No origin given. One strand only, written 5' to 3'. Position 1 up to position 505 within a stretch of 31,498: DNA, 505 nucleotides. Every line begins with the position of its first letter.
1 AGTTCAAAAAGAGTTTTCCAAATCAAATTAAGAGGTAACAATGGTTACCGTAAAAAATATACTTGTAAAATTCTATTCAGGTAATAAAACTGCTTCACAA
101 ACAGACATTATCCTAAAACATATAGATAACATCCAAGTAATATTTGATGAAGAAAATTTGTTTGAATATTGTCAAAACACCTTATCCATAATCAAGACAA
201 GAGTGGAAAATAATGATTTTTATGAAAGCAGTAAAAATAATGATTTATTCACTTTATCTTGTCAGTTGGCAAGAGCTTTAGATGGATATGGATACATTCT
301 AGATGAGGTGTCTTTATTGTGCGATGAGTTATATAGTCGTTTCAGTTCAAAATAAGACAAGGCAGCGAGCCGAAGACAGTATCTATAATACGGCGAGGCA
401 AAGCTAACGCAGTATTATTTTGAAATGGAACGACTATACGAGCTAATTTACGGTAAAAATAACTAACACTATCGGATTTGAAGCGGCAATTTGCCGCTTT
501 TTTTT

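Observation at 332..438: Novel ~105-bp MITE with 22-bp terminal inverted repeats; two copies in this window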

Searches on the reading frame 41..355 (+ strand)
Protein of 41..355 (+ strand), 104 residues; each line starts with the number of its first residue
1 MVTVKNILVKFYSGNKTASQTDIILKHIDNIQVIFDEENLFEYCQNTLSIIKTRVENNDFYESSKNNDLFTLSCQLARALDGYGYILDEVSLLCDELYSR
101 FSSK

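Call 10: search_protein_families(library=pfam, proteins=[window:41-355:+])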
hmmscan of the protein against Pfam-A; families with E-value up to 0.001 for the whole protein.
window:41-355:+ (104 aa): 0 families

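Call 12: find_encoding_contigs(protein=window:41-355:+, flank=3000, max_places=10)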
Protein window:41-355:+ (104 aa): 8 contigs read that carry it; 4 places shown.
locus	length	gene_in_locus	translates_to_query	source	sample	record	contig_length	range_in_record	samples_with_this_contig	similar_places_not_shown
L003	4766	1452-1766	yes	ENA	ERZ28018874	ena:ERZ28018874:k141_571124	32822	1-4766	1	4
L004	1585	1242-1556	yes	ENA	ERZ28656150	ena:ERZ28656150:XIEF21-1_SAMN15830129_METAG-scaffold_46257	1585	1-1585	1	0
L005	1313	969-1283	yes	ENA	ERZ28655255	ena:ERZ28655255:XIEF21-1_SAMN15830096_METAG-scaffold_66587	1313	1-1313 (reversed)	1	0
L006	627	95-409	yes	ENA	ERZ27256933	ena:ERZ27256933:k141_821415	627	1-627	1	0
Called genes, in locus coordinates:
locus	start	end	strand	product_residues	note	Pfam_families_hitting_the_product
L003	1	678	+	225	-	?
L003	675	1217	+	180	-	PF05076:SUFU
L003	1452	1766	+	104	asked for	-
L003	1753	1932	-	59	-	-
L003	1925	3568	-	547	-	PF14849:YidC_periplas, PF02096:60KD_IMP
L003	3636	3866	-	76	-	PF01809:YidD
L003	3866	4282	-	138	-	PF00825:Ribonuclease_P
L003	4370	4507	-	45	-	PF00468:Ribosomal_L34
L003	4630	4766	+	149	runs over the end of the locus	PF02580:Tyr_Deacylase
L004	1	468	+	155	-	?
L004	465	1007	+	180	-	PF05076:SUFU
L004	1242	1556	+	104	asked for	-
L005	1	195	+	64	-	?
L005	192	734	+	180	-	PF05076:SUFU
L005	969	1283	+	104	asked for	-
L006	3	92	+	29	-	?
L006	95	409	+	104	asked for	-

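Call 32: find_homologous_proteins(query=window:41-355:+)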
Query window:41-355:+ (104 aa): 2 proteins with E <= 0.001 among 3 candidates.
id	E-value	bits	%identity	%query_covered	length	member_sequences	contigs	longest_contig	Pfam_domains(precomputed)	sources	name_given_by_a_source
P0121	6.6e-61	220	100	100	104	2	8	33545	-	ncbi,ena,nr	ncbi:MAG: hypothetical protein J6M05_06505 [Cardiobacteriaceae bacterium]|nr:hypothetical protein [C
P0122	3.8e-18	83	93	44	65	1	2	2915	-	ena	-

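Call 34: find_encoding_contigs(protein=P0122, flank=3000)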
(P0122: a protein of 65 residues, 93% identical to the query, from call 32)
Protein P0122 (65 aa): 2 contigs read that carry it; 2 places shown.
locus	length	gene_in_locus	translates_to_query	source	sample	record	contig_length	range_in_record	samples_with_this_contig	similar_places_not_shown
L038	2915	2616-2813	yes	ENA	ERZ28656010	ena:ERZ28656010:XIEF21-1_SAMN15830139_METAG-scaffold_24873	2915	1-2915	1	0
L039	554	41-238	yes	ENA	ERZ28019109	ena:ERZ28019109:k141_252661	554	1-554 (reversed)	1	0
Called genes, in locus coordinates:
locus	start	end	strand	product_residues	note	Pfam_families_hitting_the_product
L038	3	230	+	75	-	?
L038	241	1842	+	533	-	PF06255:MafB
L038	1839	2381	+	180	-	PF05076:SUFU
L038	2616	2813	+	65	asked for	-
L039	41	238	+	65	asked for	-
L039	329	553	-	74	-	?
